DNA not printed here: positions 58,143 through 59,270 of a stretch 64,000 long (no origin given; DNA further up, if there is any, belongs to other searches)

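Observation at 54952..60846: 7-deazaguanine genes (QueC-like, divergent QueF-like, YhhQ transporter) clustered with NodU-type carbamoyltransferase, LmbE-type deacetylase, GT2 and Erm/KsgA-like methyltransferase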

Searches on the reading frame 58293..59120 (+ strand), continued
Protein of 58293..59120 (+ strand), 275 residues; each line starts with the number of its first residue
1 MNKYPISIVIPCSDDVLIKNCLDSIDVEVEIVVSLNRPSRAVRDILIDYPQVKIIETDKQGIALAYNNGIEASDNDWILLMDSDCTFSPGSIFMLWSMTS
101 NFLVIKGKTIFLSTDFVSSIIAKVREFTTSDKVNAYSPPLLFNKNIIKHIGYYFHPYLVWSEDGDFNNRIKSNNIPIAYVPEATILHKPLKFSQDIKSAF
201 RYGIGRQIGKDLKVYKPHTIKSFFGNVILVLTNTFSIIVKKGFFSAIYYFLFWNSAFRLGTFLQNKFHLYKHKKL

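Call 84: find_encoding_contigs(protein=P0124, flank=10000, max_places=1)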
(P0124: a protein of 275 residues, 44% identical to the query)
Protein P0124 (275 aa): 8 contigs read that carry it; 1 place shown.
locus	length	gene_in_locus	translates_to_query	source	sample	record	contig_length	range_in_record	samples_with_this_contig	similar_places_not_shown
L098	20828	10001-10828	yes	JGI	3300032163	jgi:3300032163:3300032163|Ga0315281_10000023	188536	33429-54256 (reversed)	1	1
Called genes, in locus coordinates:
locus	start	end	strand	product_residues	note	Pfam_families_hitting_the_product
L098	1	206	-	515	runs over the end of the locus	PF06271:RDD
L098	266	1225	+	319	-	PF01790:LGT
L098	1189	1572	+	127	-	PF01258:zf-dskA_traR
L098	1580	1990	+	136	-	PF01252:Peptidase_A8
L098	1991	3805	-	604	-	PF13175:AAA_15 (faint), PF13304:AAA_21 (faint), PF00005:ABC_tran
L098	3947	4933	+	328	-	PF01861:BpsA_C, PF10237:N6-adenineMlase (weak), PF03602:Cons_hypoth95 (weak)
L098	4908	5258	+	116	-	PF02675:AdoMet_dc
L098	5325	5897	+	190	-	PF01227:GTP_cyclohydroI, PF14489:QueF (weak)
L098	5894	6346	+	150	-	PF01242:PTPS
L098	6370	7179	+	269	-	-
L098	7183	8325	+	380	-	PF06508:QueC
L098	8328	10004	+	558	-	PF02543:Carbam_trans_N, PF00814:TsaD (weak), PF22521:HypF_C_2, PF16861:Carbam_trans_C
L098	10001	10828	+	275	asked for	PF00535:Glycos_transf_2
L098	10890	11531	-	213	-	PF02585:PIG-L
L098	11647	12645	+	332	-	PF00398:RrnaAD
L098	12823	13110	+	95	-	PF02604:PhdYeFM_antitox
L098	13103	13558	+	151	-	PF13470:PIN_3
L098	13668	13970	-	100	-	-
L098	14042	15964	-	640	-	PF00694:Aconitase_C, PF00330:Aconitase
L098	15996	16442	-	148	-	-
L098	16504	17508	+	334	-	-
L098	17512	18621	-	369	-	PF00155:Aminotran_1_2, PF00266:Aminotran_5 (weak), PF01041:DegT_DnrJ_EryC1, PF01053:Cys_Met_Meta_PP (weak), PF04864:Alliinase_C (weak)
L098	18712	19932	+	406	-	PF00682:HMGL-like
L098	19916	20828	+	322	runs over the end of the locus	PF08100:Dimerisation (faint), PF05175:MTS, PF13489:Methyltransf_23, PF03848:TehB (weak), PF08241:Methyltransf_11, PF08242:Methyltransf_12, PF13649:Methyltransf_25, PF13847:Methyltransf_31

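Call 86: search_protein_families(library=pfam, proteins=[L097:9287-9988:+, L097:11553-12941:+, L097:14643-15833:+, L097:17573-18226:+, L093:7652-8323:+, L093:11532-12596:+, L093:14730-15239:-], max_evalue=0.1)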
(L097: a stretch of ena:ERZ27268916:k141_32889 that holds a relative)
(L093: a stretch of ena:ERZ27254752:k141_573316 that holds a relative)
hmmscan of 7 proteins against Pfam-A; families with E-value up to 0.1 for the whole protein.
L097:9287-9988:+ (233 aa): 2 families
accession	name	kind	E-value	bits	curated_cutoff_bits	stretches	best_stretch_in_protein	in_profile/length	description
PF17884.7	DUF5591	-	3.6e-06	27.3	26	1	46-148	4-105/150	Domain of unknown function (DUF5591)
PF18846.6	baeRF_family5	-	0.014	16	27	1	141-207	63-129/132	Bacterial archaeo-eukaryotic release factor family 5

L097:11553-12941:+ (462 aa): 2 families
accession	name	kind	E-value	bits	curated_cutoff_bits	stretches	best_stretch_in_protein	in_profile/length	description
PF04055.27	Radical_SAM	-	9.7e-18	65.3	29.5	1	209-363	1-163/166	Radical SAM superfamily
PF02310.24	B12-binding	-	2.7e-08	34.1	32.1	1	28-139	13-117/121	B12 binding domain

L097:14643-15833:+ (396 aa): 2 families
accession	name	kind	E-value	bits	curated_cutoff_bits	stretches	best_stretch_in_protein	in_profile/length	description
PF01861.22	BpsA_C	-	5.5e-27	95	27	1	79-237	19-189/243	Branched-chain polyamine synthase A C-terminal domain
PF13188.13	PAS_8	-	0.1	13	21.8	0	191-216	15-39/65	PAS domain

L097:17573-18226:+ (217 aa): 7 families
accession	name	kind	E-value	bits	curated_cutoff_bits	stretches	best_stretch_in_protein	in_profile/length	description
PF06508.19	QueC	-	6e-83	277.9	22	1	5-213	1-209/210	Queuosine biosynthesis protein QueC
PF01171.26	ATP_bind_3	-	1.7e-05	25.1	27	1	7-78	3-69/182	PP-loop family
PF00733.27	Asn_synthase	-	4.6e-05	23.7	21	1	8-64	22-79/354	Asparagine synthase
PF02568.20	ThiI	-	0.00012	22.2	20.5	1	3-188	3-172/197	Thiamine biosynthesis protein (ThiI)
PF02540.23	NAD_synthase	-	0.00019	21.1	21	1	4-89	19-103/242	NAD synthase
PF01902.24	Diphthami_syn_2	-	0.012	15.6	23.2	1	5-35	2-32/219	Diphthamide synthase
PF03054.22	tRNA_Me_trans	-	0.042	13.9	20.6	1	5-64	2-72/202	tRNA methyl transferase HUP domain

L093:7652-8323:+ (223 aa): 3 families
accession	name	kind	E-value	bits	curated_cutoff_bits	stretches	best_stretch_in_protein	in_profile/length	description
PF13485.12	Peptidase_MA_2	-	5.4e-08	33.3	32.4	1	93-216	71-194/201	Peptidase MA superfamily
PF04450.18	BSP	-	1.6e-05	25.3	23.8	1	71-125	80-135/207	Peptidase of plants and bacteria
PF01752.23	Peptidase_M9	-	0.0082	15.9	26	1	105-197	180-268/289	Collagenase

L093:11532-12596:+ (354 aa): 1 family
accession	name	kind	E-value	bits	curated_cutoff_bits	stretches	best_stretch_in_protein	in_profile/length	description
PF01636.29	APH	-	1.6e-07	31.8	23.2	1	48-269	14-211/239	Phosphotransferase enzyme family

L093:14730-15239:- (169 aa): 2 families
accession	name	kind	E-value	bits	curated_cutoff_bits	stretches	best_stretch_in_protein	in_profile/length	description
PF04229.20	GrpB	-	6e-08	33.4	25.5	1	19-168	2-158/159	GrpB protein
PF14091.12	DUF4269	-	9.1e-05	23.2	28.9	1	38-142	7-115/151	Domain of unknown function (DUF4269)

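Call 87: search_protein_families(library=ncbifam, proteins=[L097:9287-9988:+, L097:11553-12941:+, L097:14643-15833:+, L097:17573-18226:+, L093:7652-8323:+, L093:11532-12596:+, L093:6516-7655:+], max_evalue=0.1)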
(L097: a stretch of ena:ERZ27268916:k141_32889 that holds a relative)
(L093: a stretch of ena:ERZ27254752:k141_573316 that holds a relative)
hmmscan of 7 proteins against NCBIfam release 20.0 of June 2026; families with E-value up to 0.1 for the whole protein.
L097:9287-9988:+ (233 aa): 2 families
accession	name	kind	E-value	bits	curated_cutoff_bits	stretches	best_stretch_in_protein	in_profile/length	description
NF053620.1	ArchsnAlpArcSThp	equivalog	1.7e-05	23.4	600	1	21-156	203-340/515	archaeosine synthase subunit alpha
NF040592.1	tRNA_mod_ArcS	equivalog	0.00045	19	440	1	52-120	287-356/575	archaeosine synthase subunit alpha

L097:11553-12941:+ (462 aa): 27 families (the best 25 are shown)
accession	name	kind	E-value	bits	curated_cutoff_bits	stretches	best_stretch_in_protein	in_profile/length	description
TIGR04295.1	B12_rSAM_oligo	hypoth_equivalog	1.3e-56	192.1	400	1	2-382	1-377/422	TIGR04295 family B12-binding domain-containing radical SAM protein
TIGR04013.1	B12_SAM_MJ_1487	hypoth_equivalog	2.1e-19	69.6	251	1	53-333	27-295/382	TIGR04013 family B12-binding domain/radical SAM domain-containing protein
TIGR04072.2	rSAM_ladder_B12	equivalog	2.5e-19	69.2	360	1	90-333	83-311/443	lipid biosynthesis B12-binding/radical SAM protein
TIGR03471.1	HpnJ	equivalog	6.2e-18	64.9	577.6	1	44-384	46-382/472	hopanoid biosynthesis associated radical SAM protein HpnJ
TIGR02026.1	BchE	equivalog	3.7e-17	62.4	481.35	1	29-405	22-404/497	magnesium-protoporphyrin IX monomethyl ester anaerobic oxidative cyclase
TIGR04014.1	B12_SAM_MJ_0865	equivalog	2.3e-16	59.6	360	1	94-333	58-298/434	methyl-coenzyme M reductase glutamine C-methyltransferase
TIGR04367.1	HpnR_B12_rSAM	equivalog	4.1e-15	55.3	650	1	44-331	38-313/490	hopanoid C-3 methylase HpnR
TIGR04479.1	bcpD_PhpK_rSAM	subfamily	4.7e-15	54.9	600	1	205-327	240-365/504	PhpK family radical SAM P-methyltransferase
NF050148.1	rSAM_ApyD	equivalog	1.1e-14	53.8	750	1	108-347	107-341/645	RiPP biosynthesis radical SAM protein ApyD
NF040542.1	rSAM_RCCLKC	equivalog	1.9e-14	53.7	450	1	97-336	69-315/423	arsinothricin biosynthesis radical SAM protein ArsL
TIGR04385.1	B12_rSAM_cofa1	equivalog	2.1e-14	53.6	450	1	105-332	100-325/438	B12 lower ligand biosynthesis radical SAM protein BzaD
TIGR03975.1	rSAM_ocin_1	subfamily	2.5e-14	52.7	281.85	1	119-326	173-385/606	RiPP maturation radical SAM C-methyltransferase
NF045585.1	rSAM_slr0320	equivalog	2.5e-10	39.5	775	1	188-331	219-367/511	photosystem II high light acclimation radical SAM protein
NF038361.1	rSAM_Sden_1168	equivalog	5.1e-10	38.5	575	1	118-340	184-420/560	Sden_1168 family B12-binding radical SAM P-methyltransferase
NF033070.1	rSAM_AprD4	equivalog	1e-09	37.8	500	1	119-383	118-384/456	AprD4 family radical SAM diol-dehydratase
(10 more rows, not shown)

L097:14643-15833:+ (396 aa): 0 families

L097:17573-18226:+ (217 aa): 22 families
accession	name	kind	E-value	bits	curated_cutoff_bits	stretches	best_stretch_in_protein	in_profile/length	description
NF008317.0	PRK11106.1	equivalog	4.2e-86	288.1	378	1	4-217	2-217/231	7-cyano-7-deazaguanine synthase QueC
TIGR00364.1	TIGR00364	equivalog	1.6e-80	269.4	150.3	1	6-206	1-201/201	7-cyano-7-deazaguanine synthase QueC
TIGR02432.1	lysidine_TilS_N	equivalog_domain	7.8e-07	29.2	93.6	1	7-69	3-71/189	tRNA lysidine(34) synthetase TilS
NF010587.0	PRK13980.1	equivalog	1.1e-05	24.8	255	1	2-78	30-108/267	NAD+ synthase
TIGR00268.2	TIGR00268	equivalog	2.6e-05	23.6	150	1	4-73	14-87/259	ATP-dependent sacrificial sulfur transferase LarE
TIGR00342.1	TIGR00342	equivalog_domain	8.3e-05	21.8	264.5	1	3-188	172-340/373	tRNA uracil 4-sulfurtransferase ThiI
NF006351.0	PRK08576.1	equivalog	0.00019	20.2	290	1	4-58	235-289/436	hypothetical protein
NF010392.0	PRK13820.1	equivalog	0.00029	19.9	512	1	4-65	3-65/395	argininosuccinate synthase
TIGR03573.1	WbuX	subfamily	0.00072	19.1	203.2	1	8-135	65-182/344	N-acetyl sugar amidotransferase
NF006222.0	PRK08349.1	subfamily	0.00091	19.1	251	1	5-188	2-169/198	hypothetical protein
TIGR00420.1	trmU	equivalog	0.0018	17.2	236.95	1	5-65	2-72/351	tRNA 2-thiouridine(34) synthase MnmA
TIGR00552.1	nadE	equivalog_domain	0.0023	17.2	63.65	1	5-89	24-111/251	NAD(+) synthase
NF011258.0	PRK14664.1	equivalog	0.003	16.7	680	1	3-65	5-64/362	tRNA 2-thiouridine(34) synthase MnmA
TIGR01536.1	asn_synth_AEB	equivalog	0.0038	16.3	267.1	1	6-65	255-316/517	asparagine synthase (glutamine-hydrolyzing)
TIGR00884.1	guaA_Cterm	equivalog_domain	0.0044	16.4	338.75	1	3-181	16-182/310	glutamine-hydrolyzing GMP synthase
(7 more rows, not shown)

L093:7652-8323:+ (223 aa): 1 family
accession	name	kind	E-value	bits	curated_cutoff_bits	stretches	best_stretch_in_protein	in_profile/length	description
NF033876.2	flagella_HExxH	equivalog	0.0071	15.8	205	1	96-219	133-261/384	flagellinolysin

L093:11532-12596:+ (354 aa): 4 families
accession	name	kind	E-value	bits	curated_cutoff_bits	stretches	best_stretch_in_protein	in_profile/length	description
TIGR02906.1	spore_CotS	subfamily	2.1e-13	49.9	172.7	1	46-304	11-267/314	CotS family spore coat protein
TIGR02904.1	spore_ysxE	equivalog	2.2e-06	27.1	263.55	1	224-307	191-278/309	spore coat protein YsxE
TIGR02457.1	TreS_Cterm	hypoth_equivalog_domain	0.0063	15.2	375.05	1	132-253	285-405/529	putative maltokinase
NF038156.1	lant_syn_V_LxmK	equivalog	0.043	12.9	315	1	222-271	185-234/347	class V lanthionine synthetase subunit LxmK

L093:6516-7655:+ (379 aa): 8 families
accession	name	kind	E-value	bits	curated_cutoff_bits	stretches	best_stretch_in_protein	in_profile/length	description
TIGR00364.1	TIGR00364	equivalog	4.8e-24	85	150.3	1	102-290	2-201/201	7-cyano-7-deazaguanine synthase QueC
NF008317.0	PRK11106.1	equivalog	1.5e-11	44.1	378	2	176-292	94-208/231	7-cyano-7-deazaguanine synthase QueC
TIGR00032.1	argG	equivalog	4e-05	23.1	268.2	1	101-151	2-50/394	argininosuccinate synthase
NF041925.1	QatC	equivalog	6.7e-05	21.9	280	1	85-154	87-156/398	Qat anti-phage system QueC-like protein QatC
TIGR02432.1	lysidine_TilS_N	equivalog_domain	0.00034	20.6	93.6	1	100-167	1-73/189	tRNA lysidine(34) synthetase TilS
NF006351.0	PRK08576.1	equivalog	0.0015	17.2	290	1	97-161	233-296/436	hypothetical protein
NF003385.0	PRK04527.1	equivalog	0.052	12.1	603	1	100-152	5-56/401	argininosuccinate synthase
TIGR00268.2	TIGR00268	equivalog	0.073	12.3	150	0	87-122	2-37/259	ATP-dependent sacrificial sulfur transferase LarE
